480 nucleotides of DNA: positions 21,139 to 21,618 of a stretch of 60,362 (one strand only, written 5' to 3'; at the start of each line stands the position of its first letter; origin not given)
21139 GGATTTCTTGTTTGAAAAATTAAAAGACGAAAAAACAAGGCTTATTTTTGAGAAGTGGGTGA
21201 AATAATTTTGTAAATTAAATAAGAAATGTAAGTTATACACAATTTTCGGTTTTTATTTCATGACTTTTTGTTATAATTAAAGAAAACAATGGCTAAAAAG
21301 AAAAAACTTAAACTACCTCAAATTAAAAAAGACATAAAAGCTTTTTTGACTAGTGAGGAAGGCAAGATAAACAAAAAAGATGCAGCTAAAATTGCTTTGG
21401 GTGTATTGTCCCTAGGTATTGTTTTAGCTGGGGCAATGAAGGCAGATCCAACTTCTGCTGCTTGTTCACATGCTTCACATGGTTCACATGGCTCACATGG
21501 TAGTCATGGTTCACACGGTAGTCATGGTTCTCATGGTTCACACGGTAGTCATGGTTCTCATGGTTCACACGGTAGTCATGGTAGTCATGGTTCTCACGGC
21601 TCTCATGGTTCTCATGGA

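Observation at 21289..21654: HxsA-like protein: membrane anchor followed by 20 uninterrupted Ser-His-Xaa triplets encoded with mixed Ser codon families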

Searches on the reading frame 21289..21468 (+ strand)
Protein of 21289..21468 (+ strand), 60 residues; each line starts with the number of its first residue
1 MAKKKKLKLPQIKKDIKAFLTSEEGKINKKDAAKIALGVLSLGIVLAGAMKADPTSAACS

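Call 26: find_related_loci(query=A2, collection=genome_contigs, flank=8000)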
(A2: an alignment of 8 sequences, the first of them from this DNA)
Query A2 (60 aa) in genome_contigs; peptide patterns used: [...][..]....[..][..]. (x = any residue, [..] = any of these).
322 stretches matched a pattern; 12 encode a relative of the query (tblastn E <= 1e-3); 12 distinct loci.
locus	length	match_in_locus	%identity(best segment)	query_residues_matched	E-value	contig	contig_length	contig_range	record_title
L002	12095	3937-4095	83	8-60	7e-26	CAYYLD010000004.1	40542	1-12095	MAG TPA_asm: uncultured Candidatus Saccharibacteria bacterium isolate binchicken_co89_41 genome assembly, contig: NODE_1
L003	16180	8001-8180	75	1-59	3e-24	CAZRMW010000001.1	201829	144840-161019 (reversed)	MAG TPA_asm: uncultured Candidatus Saccharibacteria bacterium isolate SRP077602_co6_144 genome assembly, contig: NODE_26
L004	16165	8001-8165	78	5-59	6e-24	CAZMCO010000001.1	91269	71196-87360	MAG TPA_asm: uncultured Candidatus Saccharibacteria bacterium isolate SRP068000_co1_601 genome assembly, contig: NODE_14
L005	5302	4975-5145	77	3-59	6e-24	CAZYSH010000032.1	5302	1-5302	MAG TPA_asm: uncultured Candidatus Saccharibacteria bacterium isolate binchicken_co330_129 genome assembly, contig: NODE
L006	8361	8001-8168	75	5-60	6e-23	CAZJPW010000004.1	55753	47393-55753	MAG TPA_asm: uncultured Candidatus Saccharibacteria bacterium isolate binchicken_co330_86 genome assembly, contig: NODE_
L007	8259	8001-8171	68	3-59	2e-22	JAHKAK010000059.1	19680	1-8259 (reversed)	MAG: Patescibacteria group bacterium isolate Undefined_mixed_planktonic.mb.35 Undefined_mixed_pl.mb.35_k141_689745, whol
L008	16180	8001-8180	68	1-60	4e-22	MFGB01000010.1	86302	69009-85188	MAG: Candidatus Falkowbacteria bacterium RIFOXYA2_FULL_47_19 rifoxya2_full_scaffold_223, whole genome shotgun sequence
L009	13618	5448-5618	68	3-59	2e-21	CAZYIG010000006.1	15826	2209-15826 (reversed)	MAG TPA_asm: uncultured Candidatus Saccharibacteria bacterium isolate SRP062349_co4_58 genome assembly, contig: NODE_786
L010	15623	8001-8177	69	1-59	3e-21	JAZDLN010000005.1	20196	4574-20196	MAG: Candidatus Falkowbacteria bacterium isolate MEGAHIT-group-0.601 k141_9632321, whole genome shotgun sequence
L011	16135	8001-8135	76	16-60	9e-17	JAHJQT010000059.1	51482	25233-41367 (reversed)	MAG: Patescibacteria group bacterium isolate OS_PC_MetaG.mb.118 OS_PC_MetaG.mb.118_k141_667463, whole genome shotgun seq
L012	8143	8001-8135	73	16-60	2e-16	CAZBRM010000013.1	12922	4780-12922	MAG TPA_asm: uncultured Candidatus Saccharibacteria bacterium isolate SRP178699_co1_639 genome assembly, contig: NODE_64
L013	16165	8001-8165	80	5-59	3e-25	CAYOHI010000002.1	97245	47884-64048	MAG TPA_asm: uncultured Candidatus Saccharibacteria bacterium isolate SRP200020_co1_324 genome assembly, contig: NODE_21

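Call 67: search_protein_representatives(protein=window:21289-21468:+)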
Query: 60 residues. Proteins with E-value up to 0.001 (for the whole library): 93; up to 1e-10: 6; up to 1e-30: 0. The best 93 are listed.
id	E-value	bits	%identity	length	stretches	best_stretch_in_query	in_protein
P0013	1.6e-23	96.6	90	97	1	3-60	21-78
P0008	4.9e-15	70.2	61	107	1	4-60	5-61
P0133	1.6e-13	65.5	61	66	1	4-60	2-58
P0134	4.1e-13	64.3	68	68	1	2-59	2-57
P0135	4.5e-13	64.1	61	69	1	4-59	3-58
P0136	5.7e-12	60.7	61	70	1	4-57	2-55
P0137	3.4e-09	52.1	54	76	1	5-60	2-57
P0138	4.9e-09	51.6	50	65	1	5-58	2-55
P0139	5.1e-09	51.5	56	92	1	4-58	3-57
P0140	6.6e-09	51.2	53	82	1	6-60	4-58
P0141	1.0e-08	50.6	53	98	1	1-58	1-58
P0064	1.3e-08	50.3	53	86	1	2-60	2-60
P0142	3.1e-08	49.1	55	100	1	6-56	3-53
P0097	1.6e-07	46.9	51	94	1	2-60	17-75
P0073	2.1e-07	46.5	49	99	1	3-55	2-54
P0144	4.2e-07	45.6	60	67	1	4-59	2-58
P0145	5.3e-07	45.3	56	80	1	1-52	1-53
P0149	1.8e-06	43.6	57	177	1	5-50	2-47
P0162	1.1e-05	41.2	57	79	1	2-52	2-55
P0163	1.5e-05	40.7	49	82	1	11-57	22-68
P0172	7.8e-05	38.5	53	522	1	3-47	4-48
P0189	2.9e-04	36.7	53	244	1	5-47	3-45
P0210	9.8e-04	35.1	48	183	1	7-52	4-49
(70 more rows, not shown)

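Call 69: search_protein_families(library=ncbifam, proteins=[P0133, P0136, P0145, P0189, P0210, P0149, P0144, P0162, P0172, P0163], max_evalue=0.01)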
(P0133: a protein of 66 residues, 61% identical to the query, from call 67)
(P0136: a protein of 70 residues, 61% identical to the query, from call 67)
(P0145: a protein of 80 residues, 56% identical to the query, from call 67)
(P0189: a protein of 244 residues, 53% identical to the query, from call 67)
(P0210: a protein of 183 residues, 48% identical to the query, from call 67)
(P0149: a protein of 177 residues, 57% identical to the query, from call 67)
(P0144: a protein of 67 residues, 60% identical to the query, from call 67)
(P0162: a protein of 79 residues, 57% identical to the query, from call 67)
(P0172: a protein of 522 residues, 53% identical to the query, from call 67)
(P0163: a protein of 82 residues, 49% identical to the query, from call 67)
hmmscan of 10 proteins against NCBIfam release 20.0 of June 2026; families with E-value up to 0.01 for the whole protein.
P0133 (66 aa): 1 family
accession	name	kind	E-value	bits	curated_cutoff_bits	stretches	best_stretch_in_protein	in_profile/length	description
NF038309.1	HisXaaSer_A3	equivalog_domain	0.00016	21.4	65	1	7-39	2-32/81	His-Xaa-Ser repeat protein HxsA3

P0136 (70 aa): 1 family
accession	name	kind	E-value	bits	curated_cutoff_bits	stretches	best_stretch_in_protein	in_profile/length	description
NF038309.1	HisXaaSer_A3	equivalog_domain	2.6e-06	27.1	65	1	7-42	2-37/81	His-Xaa-Ser repeat protein HxsA3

P0145 (80 aa): 1 family
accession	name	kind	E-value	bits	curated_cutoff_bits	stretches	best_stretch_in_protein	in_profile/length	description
NF038309.1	HisXaaSer_A3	equivalog_domain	6.3e-08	32.3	65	1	10-48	2-40/81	His-Xaa-Ser repeat protein HxsA3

P0189 (244 aa): 1 family
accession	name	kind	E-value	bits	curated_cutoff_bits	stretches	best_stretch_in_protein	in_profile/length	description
NF038309.1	HisXaaSer_A3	equivalog_domain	2e-11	43.5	65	1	7-74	2-70/81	His-Xaa-Ser repeat protein HxsA3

P0210 (183 aa): 1 family
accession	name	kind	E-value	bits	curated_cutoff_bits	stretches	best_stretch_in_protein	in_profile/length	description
NF038309.1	HisXaaSer_A3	equivalog_domain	3e-08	33.4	65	1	6-52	2-48/81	His-Xaa-Ser repeat protein HxsA3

P0149 (177 aa): 1 family
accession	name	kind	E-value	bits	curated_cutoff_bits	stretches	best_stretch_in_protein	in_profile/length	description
NF038309.1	HisXaaSer_A3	equivalog_domain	4.1e-09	36.1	65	1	6-47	2-43/81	His-Xaa-Ser repeat protein HxsA3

P0144 (67 aa): 1 family
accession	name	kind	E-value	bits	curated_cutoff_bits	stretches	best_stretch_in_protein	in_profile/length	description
NF038309.1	HisXaaSer_A3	equivalog_domain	7.4e-05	22.5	65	1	6-48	2-44/81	His-Xaa-Ser repeat protein HxsA3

P0162 (79 aa): 1 family
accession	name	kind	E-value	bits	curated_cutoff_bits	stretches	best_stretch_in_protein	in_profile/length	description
NF038309.1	HisXaaSer_A3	equivalog_domain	4.7e-09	35.9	65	1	11-56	1-46/81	His-Xaa-Ser repeat protein HxsA3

P0172 (522 aa): 0 families

P0163 (82 aa): 0 families

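Call 70: find_encoding_contigs(protein=P0133, flank=6000, max_places=2)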
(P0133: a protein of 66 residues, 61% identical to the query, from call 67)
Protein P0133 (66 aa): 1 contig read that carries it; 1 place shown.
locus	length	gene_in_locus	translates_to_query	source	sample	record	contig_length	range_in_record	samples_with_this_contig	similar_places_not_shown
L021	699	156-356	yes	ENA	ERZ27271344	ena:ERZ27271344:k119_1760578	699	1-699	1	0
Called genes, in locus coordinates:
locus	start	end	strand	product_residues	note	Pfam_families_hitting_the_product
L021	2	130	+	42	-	?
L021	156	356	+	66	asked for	-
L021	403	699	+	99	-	?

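Call 71: find_encoding_contigs(protein=P0189, flank=6000, max_places=2)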
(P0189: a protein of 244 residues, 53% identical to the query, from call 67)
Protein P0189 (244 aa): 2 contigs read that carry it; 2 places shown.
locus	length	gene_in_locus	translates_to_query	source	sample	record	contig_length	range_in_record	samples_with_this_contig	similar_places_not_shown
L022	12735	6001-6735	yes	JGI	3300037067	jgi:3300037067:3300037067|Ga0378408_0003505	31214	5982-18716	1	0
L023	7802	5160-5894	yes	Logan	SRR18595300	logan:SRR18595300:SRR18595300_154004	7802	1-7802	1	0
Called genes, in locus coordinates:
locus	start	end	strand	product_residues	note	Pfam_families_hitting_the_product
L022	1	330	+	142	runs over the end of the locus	PF27806:HxsD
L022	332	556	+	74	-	-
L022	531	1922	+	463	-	PF13353:Fer4_12 (weak), PF04055:Radical_SAM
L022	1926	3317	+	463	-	PF04055:Radical_SAM (faint)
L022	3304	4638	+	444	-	PF04055:Radical_SAM (faint)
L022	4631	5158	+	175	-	-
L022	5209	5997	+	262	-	PF07719:TPR_2 (faint), PF00515:TPR_1 (faint), PF13174:TPR_6 (faint), PF13181:TPR_8 (faint), PF13374:TPR_10 (faint), PF13424:TPR_12 (faint), PF13432:TPR_16, PF13525:YfiO (weak), +2 more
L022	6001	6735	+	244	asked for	-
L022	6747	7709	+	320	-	-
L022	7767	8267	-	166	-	-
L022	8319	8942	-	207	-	PF01351:RNase_HII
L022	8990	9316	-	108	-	-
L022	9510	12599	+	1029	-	PF02811:PHP, PF07733:DNA_pol3_alpha, PF17657:DNA_pol3_finger, PF14579:HHH_6, PF01336:tRNA_anti-codon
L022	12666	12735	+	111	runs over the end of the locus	-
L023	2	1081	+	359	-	?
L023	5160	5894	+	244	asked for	-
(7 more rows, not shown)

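Call 75: search_protein_families(library=pfam, proteins=[L007:1171-2379:+, L007:3952-5742:+, L007:2545-3927:+, L002:4308-6041:+, L002:6055-6738:+, L002:2639-3223:+], max_evalue=0.01)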
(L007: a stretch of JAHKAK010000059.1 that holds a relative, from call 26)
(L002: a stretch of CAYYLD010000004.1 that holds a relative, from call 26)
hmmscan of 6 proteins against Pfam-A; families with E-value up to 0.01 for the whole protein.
L007:1171-2379:+ (402 aa): 1 family
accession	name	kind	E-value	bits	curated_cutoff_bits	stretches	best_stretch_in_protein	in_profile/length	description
PF01478.23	Peptidase_A24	-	3.3e-05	24.7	26.5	1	12-149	4-101/104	Type IV leader peptidase family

L007:3952-5742:+ (596 aa): 3 families
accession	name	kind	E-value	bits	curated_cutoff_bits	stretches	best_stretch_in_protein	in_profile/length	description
PF25788.1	Ig_Rha78A_N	-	1e-15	58.3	27.4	1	408-494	18-101/105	Rha78A-like, N-terminal immunoglobulin domain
PF18911.6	PKD_4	-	8.1e-08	32.7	27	1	513-577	16-78/85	PKD domain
PF00801.26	PKD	-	0.0034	17.8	23.5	1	514-574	14-72/80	PKD domain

L007:2545-3927:+ (460 aa): 15 families
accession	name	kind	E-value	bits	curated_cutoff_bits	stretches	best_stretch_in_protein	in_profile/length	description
PF13414.12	TPR_11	-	4.1e-15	55.6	26.8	1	356-394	3-41/42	TPR repeat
PF07719.23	TPR_2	-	2.5e-14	52.6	27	0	241-270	4-33/34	Tetratricopeptide repeat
PF00515.34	TPR_1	-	9.8e-14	50.9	27.8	1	241-270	4-33/34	Tetratricopeptide repeat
PF13428.12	TPR_14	-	5.8e-12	45.5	23.5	0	382-417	2-37/44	Tetratricopeptide repeat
PF13431.12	TPR_17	-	3.2e-11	43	24.4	0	227-258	2-33/34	Tetratricopeptide repeat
PF13424.12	TPR_12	-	8.7e-11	42.3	30.1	1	352-412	8-76/77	Tetratricopeptide repeat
PF13181.12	TPR_8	-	1e-09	38.2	25.7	1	242-270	5-33/34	Tetratricopeptide repeat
PF13432.12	TPR_16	-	4.3e-09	37.1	32.7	0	359-415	9-62/65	Tetratricopeptide repeat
PF14559.12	TPR_19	-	7.5e-09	36.2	25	1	360-415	4-59/68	Tetratricopeptide repeat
PF13176.12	TPR_7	-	5.8e-07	29.5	27.9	0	135-157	5-27/36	Tetratricopeptide repeat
PF23914.1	TPR_CcmH_CycH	-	2.9e-06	27.7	42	0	318-402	55-142/158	Cytochrome c-type biogenesis protein H TPR domain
PF25063.1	ARM_TT21_C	-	1.4e-05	25.5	35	0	188-233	113-158/209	Tetratricopeptide repeat protein 21 C-terminal ARM domain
PF12895.13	ANAPC3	-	4.4e-05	24.1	27.2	0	129-162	23-56/82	Anaphase-promoting complex, cyclosome, subunit 3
PF13371.12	TPR_9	-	9.5e-05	22.8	35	0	356-394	4-42/73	Tetratricopeptide repeat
PF06051.17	DUF928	-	0.0032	17.7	26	0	263-358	79-172/184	Domain of Unknown Function (DUF928)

L002:4308-6041:+ (577 aa): 2 families
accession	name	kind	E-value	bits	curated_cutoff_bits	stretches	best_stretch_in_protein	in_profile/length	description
PF13231.12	PMT_2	-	1.4e-10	42.1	26.1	1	106-242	3-139/160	Dolichyl-phosphate-mannose-protein mannosyltransferase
PF02366.24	PMT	-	8.1e-07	29.3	22.7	1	44-270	5-228/245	Dolichyl-phosphate-mannose-protein mannosyltransferase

L002:6055-6738:+ (227 aa): 3 families
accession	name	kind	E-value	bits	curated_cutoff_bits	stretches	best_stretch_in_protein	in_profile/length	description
PF00535.33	Glycos_transf_2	-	2.8e-21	76.6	23.3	1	8-160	1-164/168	Glycosyl transferase family 2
PF13641.12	Glyco_tranf_2_3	-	9.5e-05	22.9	27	1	7-125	3-135/230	Glycosyltransferase like family 2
PF10111.15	Glyco_tranf_2_2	-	0.00089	19.3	27.3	1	8-104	1-109/276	Glycosyltransferase like family 2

L002:2639-3223:+ (194 aa): 1 family
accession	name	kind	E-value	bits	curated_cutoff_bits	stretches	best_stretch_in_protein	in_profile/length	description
PF25788.1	Ig_Rha78A_N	-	1.8e-08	35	27.4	1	106-175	34-102/105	Rha78A-like, N-terminal immunoglobulin domain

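Call 77: search_protein_families(library=ncbifam, proteins=[L022:531-1922:+, L022:1926-3317:+, L022:3304-4638:+, L022:332-556:+], max_evalue=1e-15)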
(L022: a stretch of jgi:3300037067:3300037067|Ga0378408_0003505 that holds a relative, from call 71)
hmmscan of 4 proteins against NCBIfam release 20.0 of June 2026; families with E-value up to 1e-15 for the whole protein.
L022:531-1922:+ (463 aa): 17 families
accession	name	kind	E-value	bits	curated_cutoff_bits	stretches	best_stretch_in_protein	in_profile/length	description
TIGR03978.1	rSAM_paired_1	equivalog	1.4e-148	495.5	370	1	13-462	1-466/466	His-Xaa-Ser system radical SAM maturase HxsB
NF047865.1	rSAM_PapB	equivalog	5.8e-39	134.2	340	1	98-425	10-327/330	PapB family radical SAM/SPASM ranthipeptide maturase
TIGR04064.1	rSAM_nif11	equivalog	8.7e-34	117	518.7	1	98-424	85-410/459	nif11-like peptide radical SAM maturase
TIGR03974.1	rSAM_six_Cys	equivalog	2e-32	112.7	425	1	99-439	105-439/451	thioether cross-link-forming SCIFF peptide maturase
NF040492.1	not_ScfB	exception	4.7e-32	111.4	855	1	100-441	104-440/450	ScfB-related radical SAM/SPASM orphan maturase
TIGR04068.1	rSAM_ocin_clost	equivalog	6e-29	101.2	500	1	51-236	44-233/462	Cys-rich peptide radical SAM maturase CcpM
TIGR03942.1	sulfatase_rSAM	equivalog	3.4e-27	95.5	349.45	1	99-448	9-356/363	anaerobic sulfatase maturase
TIGR03906.1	quino_hemo_SAM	equivalog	7.7e-27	94.1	453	1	98-426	101-426/467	quinohemoprotein amine dehydrogenase maturation protein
NF041298.1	rSAM_mat_DynA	equivalog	1.1e-21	77.3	450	1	94-425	4-332/356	dynobactin maturation radical SAM/SPASM protein DynA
NF035951.1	rSAM_RumMC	equivalog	1.1e-20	73.9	720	1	98-234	119-258/510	RumMC family radical SAM sactipeptide maturase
TIGR04115.1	rSAM_Cxxx_rpt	equivalog_domain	1.6e-20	74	350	1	98-424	9-335/359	radical SAM peptide maturase, CXXX-repeat target family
TIGR04163.1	rSAM_cobopep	equivalog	1.4e-19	70.2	375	1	91-423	64-396/428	peptide-modifying radical SAM enzyme CbpB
TIGR04083.1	rSAM_pep_methan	hypoth_equivalog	6.4e-19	68.1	300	1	94-419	3-315/376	TIGR04083 family peptide-modifying radical SAM enzyme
NF038170.1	lachnocin_rSAM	equivalog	2.6e-18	66.1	550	1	98-235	83-223/440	lachnocin radical SAM maturase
TIGR04280.1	geopep_mat_rSAM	hypoth_equivalog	1.8e-17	63.5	400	1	93-277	86-275/428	geopeptide radical SAM maturase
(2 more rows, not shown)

L022:1926-3317:+ (463 aa): 0 families

L022:3304-4638:+ (444 aa): 0 families

L022:332-556:+ (74 aa): 1 family
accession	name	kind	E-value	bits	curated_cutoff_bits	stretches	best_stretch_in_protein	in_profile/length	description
NF038315.1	HxsD_rel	equivalog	1.8e-19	69.7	41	1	3-65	1-62/62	HxsD-like protein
